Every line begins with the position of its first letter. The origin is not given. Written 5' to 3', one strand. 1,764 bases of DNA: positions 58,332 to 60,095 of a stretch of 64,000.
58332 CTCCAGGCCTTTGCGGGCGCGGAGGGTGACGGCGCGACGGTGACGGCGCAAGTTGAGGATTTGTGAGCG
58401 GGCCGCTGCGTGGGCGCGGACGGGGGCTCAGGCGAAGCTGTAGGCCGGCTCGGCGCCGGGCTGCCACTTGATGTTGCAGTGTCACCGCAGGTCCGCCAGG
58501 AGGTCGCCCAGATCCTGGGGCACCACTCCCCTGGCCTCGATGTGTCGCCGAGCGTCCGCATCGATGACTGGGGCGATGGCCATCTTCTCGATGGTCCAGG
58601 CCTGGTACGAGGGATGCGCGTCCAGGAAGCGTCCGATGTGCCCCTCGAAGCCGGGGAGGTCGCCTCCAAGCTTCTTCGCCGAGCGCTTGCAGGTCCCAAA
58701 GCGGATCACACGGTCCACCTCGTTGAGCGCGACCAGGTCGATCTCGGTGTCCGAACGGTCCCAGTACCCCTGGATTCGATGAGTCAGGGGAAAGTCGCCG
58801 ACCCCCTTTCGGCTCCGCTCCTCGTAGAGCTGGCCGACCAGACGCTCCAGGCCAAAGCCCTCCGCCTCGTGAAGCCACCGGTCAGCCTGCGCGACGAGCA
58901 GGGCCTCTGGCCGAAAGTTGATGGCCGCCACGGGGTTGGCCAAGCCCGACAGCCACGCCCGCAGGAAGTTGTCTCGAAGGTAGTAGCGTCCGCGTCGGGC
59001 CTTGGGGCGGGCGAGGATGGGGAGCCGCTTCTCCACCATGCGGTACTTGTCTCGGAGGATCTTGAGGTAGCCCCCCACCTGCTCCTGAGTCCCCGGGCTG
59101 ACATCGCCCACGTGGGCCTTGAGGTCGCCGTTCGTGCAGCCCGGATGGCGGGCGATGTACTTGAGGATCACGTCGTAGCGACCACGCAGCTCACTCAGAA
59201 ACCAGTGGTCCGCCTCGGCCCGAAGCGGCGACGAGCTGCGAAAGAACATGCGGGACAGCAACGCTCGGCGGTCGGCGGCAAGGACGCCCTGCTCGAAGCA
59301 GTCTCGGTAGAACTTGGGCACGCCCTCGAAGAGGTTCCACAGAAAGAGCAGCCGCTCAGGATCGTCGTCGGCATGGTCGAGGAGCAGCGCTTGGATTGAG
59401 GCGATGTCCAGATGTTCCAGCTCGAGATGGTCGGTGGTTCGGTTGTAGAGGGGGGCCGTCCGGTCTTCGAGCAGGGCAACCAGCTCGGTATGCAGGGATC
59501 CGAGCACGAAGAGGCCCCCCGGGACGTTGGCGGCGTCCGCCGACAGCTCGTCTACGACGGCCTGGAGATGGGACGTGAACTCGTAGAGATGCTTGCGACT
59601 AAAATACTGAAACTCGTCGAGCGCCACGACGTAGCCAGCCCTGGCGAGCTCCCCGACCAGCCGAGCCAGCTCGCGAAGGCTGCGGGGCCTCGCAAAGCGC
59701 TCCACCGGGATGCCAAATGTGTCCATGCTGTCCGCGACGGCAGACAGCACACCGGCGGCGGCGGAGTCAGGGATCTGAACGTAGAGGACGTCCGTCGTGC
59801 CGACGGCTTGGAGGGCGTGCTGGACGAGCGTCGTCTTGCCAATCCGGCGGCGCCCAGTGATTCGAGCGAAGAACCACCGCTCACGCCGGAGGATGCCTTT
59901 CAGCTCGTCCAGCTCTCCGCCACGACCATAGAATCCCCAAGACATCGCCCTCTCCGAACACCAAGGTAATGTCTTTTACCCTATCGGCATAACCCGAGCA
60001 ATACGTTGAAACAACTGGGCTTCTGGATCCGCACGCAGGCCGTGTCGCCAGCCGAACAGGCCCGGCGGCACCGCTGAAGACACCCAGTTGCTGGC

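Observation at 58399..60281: Single-gene mini-island: DUF234 AAA+ ATPase between ~80 bp direct repeats that duplicate a gene's 3' end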

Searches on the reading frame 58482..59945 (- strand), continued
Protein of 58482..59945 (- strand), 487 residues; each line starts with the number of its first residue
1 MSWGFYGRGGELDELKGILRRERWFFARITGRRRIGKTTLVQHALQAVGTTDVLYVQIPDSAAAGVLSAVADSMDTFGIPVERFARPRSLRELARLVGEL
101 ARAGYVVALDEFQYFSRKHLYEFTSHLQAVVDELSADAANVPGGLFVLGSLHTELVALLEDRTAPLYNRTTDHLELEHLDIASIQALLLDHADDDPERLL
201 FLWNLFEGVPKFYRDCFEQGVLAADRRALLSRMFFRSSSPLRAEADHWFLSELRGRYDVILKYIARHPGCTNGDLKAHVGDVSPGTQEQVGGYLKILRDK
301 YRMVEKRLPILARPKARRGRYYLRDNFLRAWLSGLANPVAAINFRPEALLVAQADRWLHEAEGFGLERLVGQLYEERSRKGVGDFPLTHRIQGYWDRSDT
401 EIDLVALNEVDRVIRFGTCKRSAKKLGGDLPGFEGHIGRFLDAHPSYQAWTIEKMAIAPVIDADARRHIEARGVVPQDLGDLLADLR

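Call 66: search_dna_similar(query=window:58482-59945:-, collection=plasmids, mode=protein, max_rows=15)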
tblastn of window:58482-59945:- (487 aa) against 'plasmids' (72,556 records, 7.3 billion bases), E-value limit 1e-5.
Records with a match: 109; places in all: 123; records where one place covers at least 80% of the query: 22.
Best place of each record, by identity: 60-80% 1; <60% 108.
By first word of the organism name: Haladaptatus 8; Natrinema 8; Haloferax 7; Vibrio 7; Halorussus 6; Halobaculum 4; Natronorubrum 4; Mesorhizobium 4; Cupriavidus 3; Halorubrum 3; and 40 more.
By predicted mobility (MOB-suite, as given by PLSDB): non-mobilizable 97; mobilizable 7; conjugative 5.
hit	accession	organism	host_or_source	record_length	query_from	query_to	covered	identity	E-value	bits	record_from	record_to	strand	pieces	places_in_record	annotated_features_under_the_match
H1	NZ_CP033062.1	Synechococcus elongatus UTEX 3055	-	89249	3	486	99%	61.0%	0e+0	581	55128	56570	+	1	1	DUF234 domain-containing protein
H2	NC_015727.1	Cupriavidus necator N-1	soil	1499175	2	479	98%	42.6%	3e-93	317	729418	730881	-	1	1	record has no annotation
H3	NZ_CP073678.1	Cupriavidus sp. KK10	Isolate,A bacterial consortium from ...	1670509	2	479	98%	42.6%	3e-92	314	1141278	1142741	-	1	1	none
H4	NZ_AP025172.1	Cupriavidus sp. P-10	-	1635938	2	479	98%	41.2%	1e-91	312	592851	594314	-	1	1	none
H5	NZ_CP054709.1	Halarchaeum sp. CBA1220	solar salt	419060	5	436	89%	28.7%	7e-10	69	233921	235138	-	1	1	ATP-binding protein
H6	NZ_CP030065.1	Halorubrum sp. PV6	salt water,water sample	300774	5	437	89%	28.3%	6e-12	76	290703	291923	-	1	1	ATP-binding protein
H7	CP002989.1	halophilic archaeon DL31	-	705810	5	426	87%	28.3%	3e-14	83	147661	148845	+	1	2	hypothetical protein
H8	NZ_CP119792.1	Haladaptatus sp. QDMS2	cell culture,sediment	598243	8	430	87%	27.8%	3e-11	74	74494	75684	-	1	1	ATP-binding protein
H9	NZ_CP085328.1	Haladaptatus salinisoli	cell culture,saline soil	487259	5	434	88%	27.4%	2e-12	77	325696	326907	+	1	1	ATP-binding protein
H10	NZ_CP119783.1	Haladaptatus sp. YSMS36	cell culture,sediment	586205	7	430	87%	27.5%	7e-11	72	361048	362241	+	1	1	ATP-binding protein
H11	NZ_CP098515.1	Haloplanus sp. GDY1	cell culture,salt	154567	5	430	87%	26.8%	3e-9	67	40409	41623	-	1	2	ATP-binding protein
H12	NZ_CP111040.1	Haladaptatus caseinilyticus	cell culture,sediment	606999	5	427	87%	26.9%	1e-9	69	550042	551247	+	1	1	ATP-binding protein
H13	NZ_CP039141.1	Haloferax mediterranei ATCC 33500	Cell culture,Spain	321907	5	434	88%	26.5%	8e-11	72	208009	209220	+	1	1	ATP-binding protein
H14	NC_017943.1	Haloferax mediterranei ATCC 33500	-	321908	5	434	88%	26.5%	8e-11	72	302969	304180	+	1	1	ATP-binding protein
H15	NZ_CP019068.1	Halorientalis sp. IM1011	cell culture,saltern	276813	5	427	87%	26.5%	1e-9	68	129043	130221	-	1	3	ATP-binding protein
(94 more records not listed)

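Call 67: search_dna_similar(query=window:58482-59945:-, collection=phages, mode=protein, max_rows=15)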
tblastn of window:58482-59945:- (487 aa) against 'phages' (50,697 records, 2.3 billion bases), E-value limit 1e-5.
No match.

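Call 68: get_annotated_region(hit=H1, flank=6000)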
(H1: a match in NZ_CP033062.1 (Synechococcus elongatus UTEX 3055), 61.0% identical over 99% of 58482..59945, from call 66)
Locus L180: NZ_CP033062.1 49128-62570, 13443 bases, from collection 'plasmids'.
description: Synechococcus elongatus UTEX 3055 plasmid unnamed1, complete sequence
organism: Synechococcus elongatus UTEX 3055 (NCBI taxid 2479200)
taxonomy: Bacteria; Cyanobacteriota; Cyanophyceae; Synechococcales; Synechococcaceae; Synechococcus; Synechococcus elongatus; Synechococcus elongatus UTEX 3055
host: -; source: -; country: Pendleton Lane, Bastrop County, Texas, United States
typing (MOB-suite, as given by PLSDB): non-mobilizable
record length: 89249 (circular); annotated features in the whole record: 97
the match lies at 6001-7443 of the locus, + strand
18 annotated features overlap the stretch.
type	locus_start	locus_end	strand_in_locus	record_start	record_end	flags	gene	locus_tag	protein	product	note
CDS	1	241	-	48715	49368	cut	-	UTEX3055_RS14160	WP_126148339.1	ParA family protein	-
CDS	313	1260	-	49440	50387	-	-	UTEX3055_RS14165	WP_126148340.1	tyrosine-type recombinase/integrase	GO:0015074 - DNA integration [Evidence IEA]; GO:0006310 - DNA recombination [Evidence IEA]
CDS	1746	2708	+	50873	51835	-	-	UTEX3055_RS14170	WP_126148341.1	Abi family protein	-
CDS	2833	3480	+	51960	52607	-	-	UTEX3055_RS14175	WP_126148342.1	ParA family protein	-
CDS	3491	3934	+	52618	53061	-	-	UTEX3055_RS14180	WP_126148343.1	hypothetical protein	-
CDS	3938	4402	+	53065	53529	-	-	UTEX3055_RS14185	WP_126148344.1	restriction endonuclease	-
CDS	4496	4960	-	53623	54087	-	-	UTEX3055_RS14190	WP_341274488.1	type I restriction enzyme endonuclease domain-containing protein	-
CDS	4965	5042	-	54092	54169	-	-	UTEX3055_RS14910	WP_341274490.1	hypothetical protein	-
CDS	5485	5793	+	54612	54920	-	-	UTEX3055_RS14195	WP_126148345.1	hypothetical protein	-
CDS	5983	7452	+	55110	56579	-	-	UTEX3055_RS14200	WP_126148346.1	DUF234 domain-containing protein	-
CDS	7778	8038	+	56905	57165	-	-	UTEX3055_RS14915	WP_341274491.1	hypothetical protein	-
CDS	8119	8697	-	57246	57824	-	-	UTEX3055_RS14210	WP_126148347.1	DUF1353 domain-containing protein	-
CDS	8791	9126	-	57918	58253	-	-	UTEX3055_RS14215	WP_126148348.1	hypothetical protein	-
CDS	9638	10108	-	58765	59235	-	-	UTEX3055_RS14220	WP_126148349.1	thermonuclease family protein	-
CDS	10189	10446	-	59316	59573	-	-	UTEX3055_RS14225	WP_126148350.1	hypothetical protein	-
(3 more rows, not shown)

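Call 70: search_solved_structures(query=A1, max_evalue=0.01)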
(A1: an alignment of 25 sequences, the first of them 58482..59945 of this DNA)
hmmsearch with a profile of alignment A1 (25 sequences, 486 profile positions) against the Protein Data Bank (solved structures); distinct sequences matched with E-value up to 0.01: 1.
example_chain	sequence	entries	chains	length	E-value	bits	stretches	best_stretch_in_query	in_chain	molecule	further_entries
4yy2_A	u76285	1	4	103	0.0094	17.8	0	225-283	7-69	dTor_3x33L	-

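Call 77: predict_structure(alignment_id=A1)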
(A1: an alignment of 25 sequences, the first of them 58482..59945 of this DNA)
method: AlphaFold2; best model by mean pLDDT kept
length: 487 residues; sequences in the alignment: 25
mean_pLDDT: 73.1   pTM: 0.53
mean pLDDT of the five models: 73.1, 72.3, 71.3, 68.6, 65.0
residues with pLDDT >= 90: 100; 70-90: 200; 50-70: 112; < 50: 75
segments of 3 or more residues with pLDDT < 50: 1-5, 151-169, 239-255, 308-317, 326-345
pLDDT, mean of each block of 10 residues (from residue 1): 54 86 82 61 83 78 74 83 91 93 91 62 79 85 81 44 39 60 63 77 68 65 80 58 38 54 67 81 72 71 53 48 52 35 47 68 72 86 86 87 94 95 87 95 94 95 94 93 79
secondary structure, 60 per line:
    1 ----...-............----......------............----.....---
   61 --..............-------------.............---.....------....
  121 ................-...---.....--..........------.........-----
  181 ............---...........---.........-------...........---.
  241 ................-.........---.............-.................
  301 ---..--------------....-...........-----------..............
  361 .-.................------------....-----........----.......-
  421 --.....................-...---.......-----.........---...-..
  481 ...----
elements in order: H9-20 E25-30 H37-48 E53-57 H63-76 H90-102 E106-110 H117-136 E144-148 H151-160 H167-170 E171-175 H181-192 H196-206 H210-218 H226-236 H240-256 H258-266 H272-282 H284-300 E320-323 H325-335 H347-361 H363-379 E392-395 E401-408 E413-419 H423-443 E451-457 H463-471 E475-477 H479-483

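Call 79: fold_search(model_id=the predicted structure, library=pdb)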
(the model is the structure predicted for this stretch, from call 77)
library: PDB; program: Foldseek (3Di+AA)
matches with E <= 10: 1266; with E <= 0.001: 34
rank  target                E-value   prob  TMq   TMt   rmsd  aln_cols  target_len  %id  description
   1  1fnn_A                2.0e-06  1.00  0.29  0.35  20.9       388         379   17  CRYSTAL STRUCTURE OF CDC6P FROM PYROBACULUM AEROPHILUM (released 2000-10-04)
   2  7jpq_D                4.1e-06  1.00  0.29  0.34  15.9       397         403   13  ORC-O2-5: Human Origin Recognition Complex (ORC) with subunits 2,3,4,5 (released 2020-09-02)
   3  7tjj_D                8.2e-06  1.00  0.27  0.30  17.7       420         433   13  S. cerevisiae ORC bound to 84 bp ARS1 DNA and Cdc6 (state 1) with docked Orc6 N-terminal domain (released 2022-10-05)
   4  7jpo_D                1.7e-05  1.00  0.26  0.31  17.4       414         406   14  ORC-O1AAA: Human Origin Recognition Complex (ORC) with dynamic/unresolved ORC2 WH (released 2020-09-02)
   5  7tji_D                1.8e-05  1.00  0.29  0.31  16.6       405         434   12  S. cerevisiae ORC bound to 84 bp ARS1 DNA and Cdc6 (state 2) with flexible Orc6 N-terminal domain (released 2022-10-05)
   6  7jgs_C                1.9e-05  1.00  0.27  0.22  22.8       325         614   15  Structure of Drosophila ORC bound to poly(dA/dT) DNA and Cdc6 (conformation 2) (released 2020-09-09)
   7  8s0e_E                2.1e-05  1.00  0.27  0.35  18.1       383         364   14  H. sapiens OCCM bound to double stranded DNA (released 2024-10-02)
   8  4xgc_D                3.4e-05  1.00  0.27  0.30  17.0       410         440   15  Crystal structure of the eukaryotic origin recognition complex (released 2015-04-01)
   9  7jpo_C                3.4e-05  1.00  0.29  0.25  20.3       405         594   14  ORC-O1AAA: Human Origin Recognition Complex (ORC) with dynamic/unresolved ORC2 WH (released 2020-09-02)
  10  8s0e_C                3.4e-05  1.00  0.27  0.24  25.7       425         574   15  H. sapiens OCCM bound to double stranded DNA (released 2024-10-02)
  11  7jk6_C                4.0e-05  1.00  0.30  0.28  18.9       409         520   12  Structure of Drosophila ORC in the active conformation (released 2020-09-09)
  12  7jpp_C                5.5e-05  1.00  0.29  0.25  20.4       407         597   14  ORC-O2WH: Human Origin Recognition Complex (ORC) with dynamic/unresolved ORC1 AAA+ domain (released 2020-09-09)
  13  7jk2_C                1.1e-04  1.00  0.29  0.25  19.5       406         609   14  Structure of Drosophila ORC bound to poly(dA/dT) DNA and Cdc6 (conformation 1) (released 2020-09-09)
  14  8s0c_E                1.3e-04  1.00  0.27  0.34  17.5       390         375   14  H. sapiens ORC1-5 bound to double stranded DNA as part of the MCM-ORC complex (released 2024-10-02)
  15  8s0e_D                1.4e-04  1.00  0.27  0.31  17.4       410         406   14  H. sapiens OCCM bound to double stranded DNA (released 2024-10-02)
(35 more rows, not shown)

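Call 80: find_homologous_proteins(query=L035:8057-9100:-, max_evalue=1e-30)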
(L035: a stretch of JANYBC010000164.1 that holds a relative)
Query L035:8057-9100:- (348 aa): 3644 proteins with E <= 1e-30 among 8000 candidates; the best 120 are listed.
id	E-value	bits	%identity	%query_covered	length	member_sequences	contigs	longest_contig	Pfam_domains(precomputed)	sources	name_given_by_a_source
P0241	2.3e-213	726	100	100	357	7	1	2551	PF00892.27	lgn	-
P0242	9.3e-192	655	90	100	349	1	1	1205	PF00892.27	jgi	jgi:drug/metabolite transporter (DMT)-like permease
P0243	3.4e-191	653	90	100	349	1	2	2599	PF00892.27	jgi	jgi:drug/metabolite transporter (DMT)-like permease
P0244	2.2e-174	598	85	98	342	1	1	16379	PF00892.27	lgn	-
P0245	1.2e-170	585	83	94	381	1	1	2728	PF00892.27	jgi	jgi:drug/metabolite transporter (DMT)-like permease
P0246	9.2e-159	546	79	98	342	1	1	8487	PF00892.27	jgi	-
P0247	7.4e-152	524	77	98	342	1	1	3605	PF00892.27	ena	-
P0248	9.2e-151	520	75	98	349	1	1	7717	PF00892.27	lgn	-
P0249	2.0e-148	512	76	93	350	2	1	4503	PF00892.27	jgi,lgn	-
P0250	3.1e-143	495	73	89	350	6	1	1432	PF00892.27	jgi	jgi:drug/metabolite transporter (DMT)-like permease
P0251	3.7e-142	492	73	94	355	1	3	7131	PF00892.27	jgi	jgi:drug/metabolite transporter (DMT)-like permease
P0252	2.3e-141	489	73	93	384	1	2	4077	PF00892.27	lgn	-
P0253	3.1e-138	479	70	94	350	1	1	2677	PF00892.27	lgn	-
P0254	6.9e-138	478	70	94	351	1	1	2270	PF00892.27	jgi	jgi:drug/metabolite transporter (DMT)-like permease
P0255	5.6e-130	452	69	94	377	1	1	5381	PF00892.27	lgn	-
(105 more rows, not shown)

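Call 81: find_encoding_contigs(protein=P0244, flank=5000, max_places=3)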
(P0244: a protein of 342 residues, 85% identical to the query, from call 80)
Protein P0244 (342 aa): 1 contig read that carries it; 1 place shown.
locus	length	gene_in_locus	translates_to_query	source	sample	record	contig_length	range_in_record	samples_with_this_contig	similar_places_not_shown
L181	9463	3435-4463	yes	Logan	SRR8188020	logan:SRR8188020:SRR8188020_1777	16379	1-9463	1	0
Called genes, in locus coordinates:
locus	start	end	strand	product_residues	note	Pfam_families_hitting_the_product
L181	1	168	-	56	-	?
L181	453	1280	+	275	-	-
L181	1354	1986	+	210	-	-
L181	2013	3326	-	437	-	PF01595:CNNM, PF00571:CBS, PF03471:CorC_HlyC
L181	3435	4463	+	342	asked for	PF00892:EamA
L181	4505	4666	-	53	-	-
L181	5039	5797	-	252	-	-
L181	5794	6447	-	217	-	-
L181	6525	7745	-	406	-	PF02417:Chromate_transp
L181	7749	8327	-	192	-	-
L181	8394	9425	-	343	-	PF20229:ChrB_N, PF09828:ChrB_C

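Call 82: find_encoding_contigs(protein=P0243, flank=3000, max_places=3)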
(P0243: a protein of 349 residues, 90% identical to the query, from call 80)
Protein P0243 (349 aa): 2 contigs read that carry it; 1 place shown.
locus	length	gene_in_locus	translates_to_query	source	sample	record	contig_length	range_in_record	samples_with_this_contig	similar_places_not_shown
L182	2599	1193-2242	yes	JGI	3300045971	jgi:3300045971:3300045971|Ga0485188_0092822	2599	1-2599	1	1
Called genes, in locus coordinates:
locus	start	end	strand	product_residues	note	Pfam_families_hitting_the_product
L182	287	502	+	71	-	PF12728:HTH_17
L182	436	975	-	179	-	PF01595:CNNM (weak), PF00873:ACR_tran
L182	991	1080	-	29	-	-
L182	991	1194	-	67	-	-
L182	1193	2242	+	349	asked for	PF00892:EamA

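Call 95: list_cluster_members(proteins=[P0001, P0121])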
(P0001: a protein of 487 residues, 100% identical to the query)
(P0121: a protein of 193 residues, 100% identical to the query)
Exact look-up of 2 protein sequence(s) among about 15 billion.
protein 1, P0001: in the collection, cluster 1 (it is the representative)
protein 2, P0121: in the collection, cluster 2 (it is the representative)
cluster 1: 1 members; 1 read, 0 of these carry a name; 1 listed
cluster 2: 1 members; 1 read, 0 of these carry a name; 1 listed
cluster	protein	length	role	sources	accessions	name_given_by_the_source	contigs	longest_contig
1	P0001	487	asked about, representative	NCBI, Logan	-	-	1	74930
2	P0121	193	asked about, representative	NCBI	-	-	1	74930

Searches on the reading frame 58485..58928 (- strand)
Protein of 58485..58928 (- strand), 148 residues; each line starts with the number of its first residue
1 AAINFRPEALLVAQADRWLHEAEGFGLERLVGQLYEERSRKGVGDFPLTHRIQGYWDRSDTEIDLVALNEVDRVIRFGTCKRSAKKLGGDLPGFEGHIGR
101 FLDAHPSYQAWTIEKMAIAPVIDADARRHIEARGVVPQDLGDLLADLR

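Call 107: predict_structure(alignment_id=A2)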
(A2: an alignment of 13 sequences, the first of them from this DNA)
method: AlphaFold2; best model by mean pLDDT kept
length: 148 residues; sequences in the alignment: 13
mean_pLDDT: 88.2   pTM: 0.77
mean pLDDT of the five models: 88.2, 87.5, 85.3, 84.7, 82.1
residues with pLDDT >= 90: 102; 70-90: 29; 50-70: 14; < 50: 3
segments of 3 or more residues with pLDDT < 50: 1-3
pLDDT, mean of each block of 10 residues (from residue 1): 61 68 72 93 92 89 95 97 90 95 95 97 96 95 87
secondary structure, 60 per line:
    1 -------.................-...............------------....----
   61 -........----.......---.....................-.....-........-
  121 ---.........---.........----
elements in order: H8-24 H26-40 E53-56 E62-69 E74-80 H84-104 H106-110 E112-119 H124-132 E136-139 H140-144
